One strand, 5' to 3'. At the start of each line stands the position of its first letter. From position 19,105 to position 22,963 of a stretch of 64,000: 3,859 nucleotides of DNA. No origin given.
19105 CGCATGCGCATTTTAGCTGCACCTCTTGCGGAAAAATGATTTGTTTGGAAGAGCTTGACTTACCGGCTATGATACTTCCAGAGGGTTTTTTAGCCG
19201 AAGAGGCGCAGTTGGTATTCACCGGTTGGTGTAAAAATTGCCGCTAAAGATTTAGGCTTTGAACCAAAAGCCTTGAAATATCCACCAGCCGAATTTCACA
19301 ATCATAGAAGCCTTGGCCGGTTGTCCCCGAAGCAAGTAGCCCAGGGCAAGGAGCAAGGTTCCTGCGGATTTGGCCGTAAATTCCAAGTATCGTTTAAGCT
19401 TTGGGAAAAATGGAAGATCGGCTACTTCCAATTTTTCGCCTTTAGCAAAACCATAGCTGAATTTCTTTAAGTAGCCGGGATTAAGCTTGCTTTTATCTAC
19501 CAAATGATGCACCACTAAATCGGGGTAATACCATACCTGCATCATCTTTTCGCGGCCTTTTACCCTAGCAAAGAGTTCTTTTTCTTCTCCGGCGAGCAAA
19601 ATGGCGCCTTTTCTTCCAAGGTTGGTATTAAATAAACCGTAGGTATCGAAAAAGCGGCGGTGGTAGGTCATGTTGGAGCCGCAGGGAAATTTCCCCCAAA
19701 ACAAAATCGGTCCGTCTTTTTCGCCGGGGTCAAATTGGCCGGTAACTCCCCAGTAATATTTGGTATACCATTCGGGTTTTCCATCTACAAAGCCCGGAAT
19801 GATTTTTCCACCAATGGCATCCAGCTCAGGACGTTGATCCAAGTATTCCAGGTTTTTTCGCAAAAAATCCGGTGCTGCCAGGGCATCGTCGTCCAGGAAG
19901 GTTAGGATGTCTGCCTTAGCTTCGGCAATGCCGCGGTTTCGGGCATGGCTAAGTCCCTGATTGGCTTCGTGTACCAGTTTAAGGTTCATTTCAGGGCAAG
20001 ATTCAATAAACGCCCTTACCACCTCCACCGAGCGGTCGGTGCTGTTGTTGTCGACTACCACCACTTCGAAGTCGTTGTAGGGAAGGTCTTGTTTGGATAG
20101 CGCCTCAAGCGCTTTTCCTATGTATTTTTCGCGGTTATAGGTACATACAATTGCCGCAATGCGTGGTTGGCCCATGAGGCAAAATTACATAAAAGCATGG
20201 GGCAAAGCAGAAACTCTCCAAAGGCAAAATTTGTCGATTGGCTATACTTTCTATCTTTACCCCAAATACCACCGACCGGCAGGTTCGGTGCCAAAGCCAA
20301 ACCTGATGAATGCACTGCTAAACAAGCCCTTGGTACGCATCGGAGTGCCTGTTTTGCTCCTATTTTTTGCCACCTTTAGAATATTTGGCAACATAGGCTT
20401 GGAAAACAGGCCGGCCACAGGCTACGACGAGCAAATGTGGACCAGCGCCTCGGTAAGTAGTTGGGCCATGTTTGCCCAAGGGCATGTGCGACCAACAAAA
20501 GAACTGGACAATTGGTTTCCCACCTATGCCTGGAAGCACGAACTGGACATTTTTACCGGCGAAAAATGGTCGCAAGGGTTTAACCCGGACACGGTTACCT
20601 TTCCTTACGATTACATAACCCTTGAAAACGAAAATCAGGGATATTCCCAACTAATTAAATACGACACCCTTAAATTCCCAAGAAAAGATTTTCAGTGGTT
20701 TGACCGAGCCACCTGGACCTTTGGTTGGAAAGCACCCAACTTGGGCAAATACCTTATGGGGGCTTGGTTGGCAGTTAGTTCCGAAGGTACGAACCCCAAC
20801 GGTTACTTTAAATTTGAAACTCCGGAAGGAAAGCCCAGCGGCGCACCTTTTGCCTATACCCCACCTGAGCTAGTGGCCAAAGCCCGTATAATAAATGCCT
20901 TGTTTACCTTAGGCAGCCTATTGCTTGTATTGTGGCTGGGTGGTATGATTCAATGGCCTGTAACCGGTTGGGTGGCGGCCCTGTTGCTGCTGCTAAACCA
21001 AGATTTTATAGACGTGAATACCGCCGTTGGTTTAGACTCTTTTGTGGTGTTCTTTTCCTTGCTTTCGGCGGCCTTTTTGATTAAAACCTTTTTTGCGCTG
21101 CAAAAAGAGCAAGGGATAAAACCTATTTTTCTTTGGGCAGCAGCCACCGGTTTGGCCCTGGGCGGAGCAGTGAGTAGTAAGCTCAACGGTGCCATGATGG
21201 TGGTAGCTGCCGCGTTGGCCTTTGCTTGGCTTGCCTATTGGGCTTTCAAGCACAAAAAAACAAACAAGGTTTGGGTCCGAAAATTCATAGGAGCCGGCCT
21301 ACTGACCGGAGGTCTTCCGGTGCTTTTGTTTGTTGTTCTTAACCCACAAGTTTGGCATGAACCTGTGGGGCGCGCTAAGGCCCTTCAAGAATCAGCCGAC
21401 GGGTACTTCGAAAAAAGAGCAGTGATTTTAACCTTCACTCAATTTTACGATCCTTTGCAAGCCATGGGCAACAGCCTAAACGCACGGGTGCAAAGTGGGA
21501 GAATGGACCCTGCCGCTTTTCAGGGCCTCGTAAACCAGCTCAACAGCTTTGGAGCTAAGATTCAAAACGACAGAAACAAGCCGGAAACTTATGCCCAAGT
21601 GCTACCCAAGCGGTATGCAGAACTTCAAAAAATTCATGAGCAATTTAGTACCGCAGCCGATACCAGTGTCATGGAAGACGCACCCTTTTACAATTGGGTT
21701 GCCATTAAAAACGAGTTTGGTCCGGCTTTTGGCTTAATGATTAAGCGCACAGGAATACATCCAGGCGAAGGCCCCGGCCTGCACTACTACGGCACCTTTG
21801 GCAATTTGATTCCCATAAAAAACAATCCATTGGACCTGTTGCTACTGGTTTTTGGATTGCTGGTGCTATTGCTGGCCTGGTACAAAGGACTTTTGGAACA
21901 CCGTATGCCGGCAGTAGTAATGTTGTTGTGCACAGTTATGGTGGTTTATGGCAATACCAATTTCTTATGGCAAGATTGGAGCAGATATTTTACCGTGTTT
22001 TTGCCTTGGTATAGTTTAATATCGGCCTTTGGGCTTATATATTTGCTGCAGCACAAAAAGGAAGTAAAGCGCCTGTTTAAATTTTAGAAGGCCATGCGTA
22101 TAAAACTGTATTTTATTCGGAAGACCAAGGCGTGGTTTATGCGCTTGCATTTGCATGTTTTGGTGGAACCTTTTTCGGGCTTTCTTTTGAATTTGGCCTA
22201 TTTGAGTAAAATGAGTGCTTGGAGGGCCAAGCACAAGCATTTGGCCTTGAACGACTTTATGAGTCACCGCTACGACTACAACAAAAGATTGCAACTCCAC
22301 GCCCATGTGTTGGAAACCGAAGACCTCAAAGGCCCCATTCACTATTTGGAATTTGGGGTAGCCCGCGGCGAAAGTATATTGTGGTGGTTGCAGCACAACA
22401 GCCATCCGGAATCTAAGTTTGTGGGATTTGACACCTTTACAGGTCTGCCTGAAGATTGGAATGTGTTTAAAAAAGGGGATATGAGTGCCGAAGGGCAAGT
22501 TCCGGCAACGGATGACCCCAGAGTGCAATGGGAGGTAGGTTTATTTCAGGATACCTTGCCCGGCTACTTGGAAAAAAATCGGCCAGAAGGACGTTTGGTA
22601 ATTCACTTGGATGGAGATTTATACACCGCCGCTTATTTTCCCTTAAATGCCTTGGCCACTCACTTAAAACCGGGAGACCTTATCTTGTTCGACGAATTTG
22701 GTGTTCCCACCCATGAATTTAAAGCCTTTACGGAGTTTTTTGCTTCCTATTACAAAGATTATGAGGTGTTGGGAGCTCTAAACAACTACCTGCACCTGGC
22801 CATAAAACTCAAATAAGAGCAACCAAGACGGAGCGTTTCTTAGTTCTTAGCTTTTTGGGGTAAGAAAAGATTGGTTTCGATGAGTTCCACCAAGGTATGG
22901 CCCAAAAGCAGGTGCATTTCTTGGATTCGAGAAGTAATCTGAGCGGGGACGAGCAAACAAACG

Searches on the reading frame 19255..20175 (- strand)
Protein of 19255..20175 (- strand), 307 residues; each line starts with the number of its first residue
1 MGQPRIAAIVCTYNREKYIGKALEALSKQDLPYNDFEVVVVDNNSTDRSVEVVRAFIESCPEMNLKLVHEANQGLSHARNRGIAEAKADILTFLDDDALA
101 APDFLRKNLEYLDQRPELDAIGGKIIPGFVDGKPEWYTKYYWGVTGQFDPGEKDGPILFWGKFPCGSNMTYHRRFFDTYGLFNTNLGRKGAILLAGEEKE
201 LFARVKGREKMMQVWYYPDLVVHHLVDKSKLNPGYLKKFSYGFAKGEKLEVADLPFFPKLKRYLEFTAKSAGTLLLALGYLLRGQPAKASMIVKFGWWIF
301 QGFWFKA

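Call 34: search_protein_families(library=pfam, proteins=[window:19255-20175:-], max_evalue=0.001)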
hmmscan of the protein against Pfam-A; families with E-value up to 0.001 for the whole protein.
window:19255-20175:- (307 aa): 3 families
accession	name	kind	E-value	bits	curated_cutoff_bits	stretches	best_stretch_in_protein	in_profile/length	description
PF00535.33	Glycos_transf_2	-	4.3e-32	111.8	23.3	1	9-178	3-166/168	Glycosyl transferase family 2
PF13641.12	Glyco_tranf_2_3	-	1.7e-20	74.5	27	1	4-224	1-211/230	Glycosyltransferase like family 2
PF10111.15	Glyco_tranf_2_2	-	5.9e-12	46.1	27.3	1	9-110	3-104/276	Glycosyltransferase like family 2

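Call 55: search_solved_structures(query=window:19255-20175:-, max_evalue=0.001)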
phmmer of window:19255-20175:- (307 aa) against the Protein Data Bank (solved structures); distinct sequences matched with E-value up to 0.001: 25.
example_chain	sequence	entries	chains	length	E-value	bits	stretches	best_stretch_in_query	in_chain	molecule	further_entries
2z87_A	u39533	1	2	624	8e-15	58.2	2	7-120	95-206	Chondroitin synthase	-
2z86_A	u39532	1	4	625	8e-15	58.2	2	7-120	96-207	Chondroitin synthase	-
6yv7_B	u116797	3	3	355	2.8e-14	56.4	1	3-137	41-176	Glycosyl transferase, family 2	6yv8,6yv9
6yv7_A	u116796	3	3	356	2.9e-14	56.4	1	3-137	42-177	Glycosyl transferase, family 2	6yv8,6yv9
5tze_C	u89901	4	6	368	8.1e-14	54.9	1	6-115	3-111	Glycosyl transferase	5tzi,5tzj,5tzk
6p61_A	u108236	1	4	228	9.9e-14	54.6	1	4-122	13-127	Glycosyltransferase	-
5tz8_A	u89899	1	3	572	1.7e-13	53.8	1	6-115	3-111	Glycosyl transferase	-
5hea_A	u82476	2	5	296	2.9e-11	46.5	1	6-104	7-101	Putative glycosyltransferase (GalT1)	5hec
3bcv_A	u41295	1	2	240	3.4e-10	43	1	4-104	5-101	Putative glycosyltransferase protein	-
1h7l_A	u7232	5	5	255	7.9e-10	41.8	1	4-119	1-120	SPORE COAT POLYSACCHARIDE BIOSYNTHESIS PROTEIN SPSA | PROTEIN (SPORE COAT POLYSACCHARIDE BIOSYNTHESIS PROTEIN SPSA)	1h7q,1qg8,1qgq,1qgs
9jma_A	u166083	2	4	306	1.1e-08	38.1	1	6-112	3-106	GalNAc(5)-diNAcBac-PP-undecaprenol beta-1,3-glucosyltransferase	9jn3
8bz8_A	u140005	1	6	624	2.5e-08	36.9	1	5-126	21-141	Glycosyltransferase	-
8bz4_A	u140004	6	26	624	2.5e-08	36.9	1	5-126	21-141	Glycosyltransferase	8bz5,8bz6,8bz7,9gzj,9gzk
3l7i_A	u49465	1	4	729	6.3e-08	35.6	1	6-101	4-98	Teichoic acid biosynthesis protein F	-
3l7m_A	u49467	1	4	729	6.3e-08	35.6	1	6-101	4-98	Teichoic acid biosynthesis protein F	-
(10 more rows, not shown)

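Call 73: predict_structure(alignment_id=A2)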
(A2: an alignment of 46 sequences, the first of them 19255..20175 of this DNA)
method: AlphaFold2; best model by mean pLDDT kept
length: 307 residues; sequences in the alignment: 46
mean_pLDDT: 93.2   pTM: 0.91
mean pLDDT of the five models: 93.2, 93.1, 92.3, 91.9, 91.5
residues with pLDDT >= 90: 253; 70-90: 45; 50-70: 9; < 50: 0
segments of 3 or more residues with pLDDT < 50: none
pLDDT, mean of each block of 10 residues (from residue 1): 94 95 98 98 96 98 98 95 98 97 98 96 96 95 92 85 82 95 88 85 79 88 95 94 90 92 93 97 98 96 85
secondary structure, 60 per line:
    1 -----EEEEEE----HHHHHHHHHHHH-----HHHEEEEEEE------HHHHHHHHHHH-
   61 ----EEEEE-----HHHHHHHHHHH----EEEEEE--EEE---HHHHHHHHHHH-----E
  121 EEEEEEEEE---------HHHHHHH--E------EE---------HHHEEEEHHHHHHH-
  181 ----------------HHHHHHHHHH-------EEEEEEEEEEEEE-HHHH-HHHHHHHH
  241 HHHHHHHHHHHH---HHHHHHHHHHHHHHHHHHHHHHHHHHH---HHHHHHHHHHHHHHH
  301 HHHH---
elements in order: E6-11 H16-27 E36-42 H49-59 E65-69 H75-85 E90-95 E98-100 H104-114 E120-129 H139-145 E169-172 H173-179 H197-206 E214-226 H228-231 H233-252 H256-282 H286-304

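Call 76: fold_search(model_id=the predicted structure, library=pdb)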
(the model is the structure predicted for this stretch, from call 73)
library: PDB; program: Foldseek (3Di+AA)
matches with E <= 10: 1626; with E <= 0.001: 538
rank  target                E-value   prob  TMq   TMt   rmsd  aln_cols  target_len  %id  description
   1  6p61_C                2.6e-15  1.00  0.49  0.77   5.6       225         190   21  Structure of a Glycosyltransferase from Leptospira borgpetersenii serovar Hardjo-bovis (strain JB197) (released 2019-07-10)
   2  6p61_B                3.5e-15  1.00  0.55  0.86   3.8       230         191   20  Structure of a Glycosyltransferase from Leptospira borgpetersenii serovar Hardjo-bovis (strain JB197) (released 2019-07-10)
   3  6yv7_B                1.1e-14  1.00  0.60  0.54   7.2       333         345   23  Mannosyltransferase PcManGT from Pyrobaculum calidifontis (released 2020-07-22)
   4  8bz5_A                6.5e-14  1.00  0.61  0.34   6.4       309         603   18  Crystal structure of the L. monocytogenes RmlT in complex with HEPES (released 2023-12-27)
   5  8bz5_B                6.5e-14  1.00  0.59  0.33   6.4       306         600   19  Crystal structure of the L. monocytogenes RmlT in complex with HEPES (released 2023-12-27)
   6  8bz6_B                7.4e-14  1.00  0.61  0.34   6.3       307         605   18  Crystal structure of the L. monocytogenes RmlT in complex with UDP-glucose (released 2023-12-27)
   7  8bz7_D                1.1e-13  1.00  0.61  0.34   6.6       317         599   18  Crystal structure of the L. monocytogenes RmlT in complex with TDP-rhamnose (released 2023-12-27)
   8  5tzk                  1.1e-13  1.00  0.55  0.50  10.5       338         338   17  Crystal structure of S. aureus TarS 1-349 in complex with UDP (released 2017-01-04)
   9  8bz7_C                1.2e-13  1.00  0.60  0.34   6.5       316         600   18  Crystal structure of the L. monocytogenes RmlT in complex with TDP-rhamnose (released 2023-12-27)
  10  5tzi                  1.2e-13  1.00  0.55  0.51   9.4       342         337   20  Crystal structure of S. aureus TarS 1-349 (released 2017-01-04)
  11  9jma_A                1.3e-13  1.00  0.53  0.53   9.5       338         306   19  Crystal structure of glycosyltransferase AvpGT (released 2025-01-29)
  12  9jn3_A                1.4e-13  1.00  0.57  0.59   7.9       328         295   19  Crystal structure of AvpGT in complex with Ara-A (released 2025-01-29)
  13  2z87_B                1.5e-13  1.00  0.54  0.29   8.9       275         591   20  Crystal structure of chondroitin polymerase from Escherichia coli strain K4 (K4CP) complexed with UDP-GalNAc and UDP (released 2008-09-16)
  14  6p61_A                1.6e-13  1.00  0.47  0.71   5.9       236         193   22  Structure of a Glycosyltransferase from Leptospira borgpetersenii serovar Hardjo-bovis (strain JB197) (released 2019-07-10)
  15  6egs_A                1.8e-13  1.00  0.55  0.37   6.8       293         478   16  Crystal structure of the GalNAc-T2 F104S mutant in complex with UDP-GalNAc (released 2018-04-11)
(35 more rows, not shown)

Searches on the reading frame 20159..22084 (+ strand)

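Call 34: search_protein_families(library=pfam, proteins=[window:20159-22084:+], max_evalue=0.001)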
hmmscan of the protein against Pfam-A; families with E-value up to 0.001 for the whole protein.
window:20159-22084:+ (642 aa): 1 family
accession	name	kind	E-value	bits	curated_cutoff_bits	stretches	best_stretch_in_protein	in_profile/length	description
PF02366.24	PMT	-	5.2e-15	56.1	22.7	1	229-370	72-211/245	Dolichyl-phosphate-mannose-protein mannosyltransferase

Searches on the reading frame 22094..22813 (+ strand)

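Call 34: search_protein_families(library=pfam, proteins=[window:22094-22813:+], max_evalue=0.001)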
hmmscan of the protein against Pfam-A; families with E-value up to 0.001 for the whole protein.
window:22094-22813:+ (240 aa): 2 families
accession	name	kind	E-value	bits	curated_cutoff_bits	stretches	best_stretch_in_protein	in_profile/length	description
PF05711.17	TylF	-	2.9e-11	43.5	23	1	74-215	87-242/264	Macrocin-O-methyltransferase (TylF)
PF13578.12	Methyltransf_24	-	4.3e-08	34.4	26.3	1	85-201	1-104/105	Methyltransferase domain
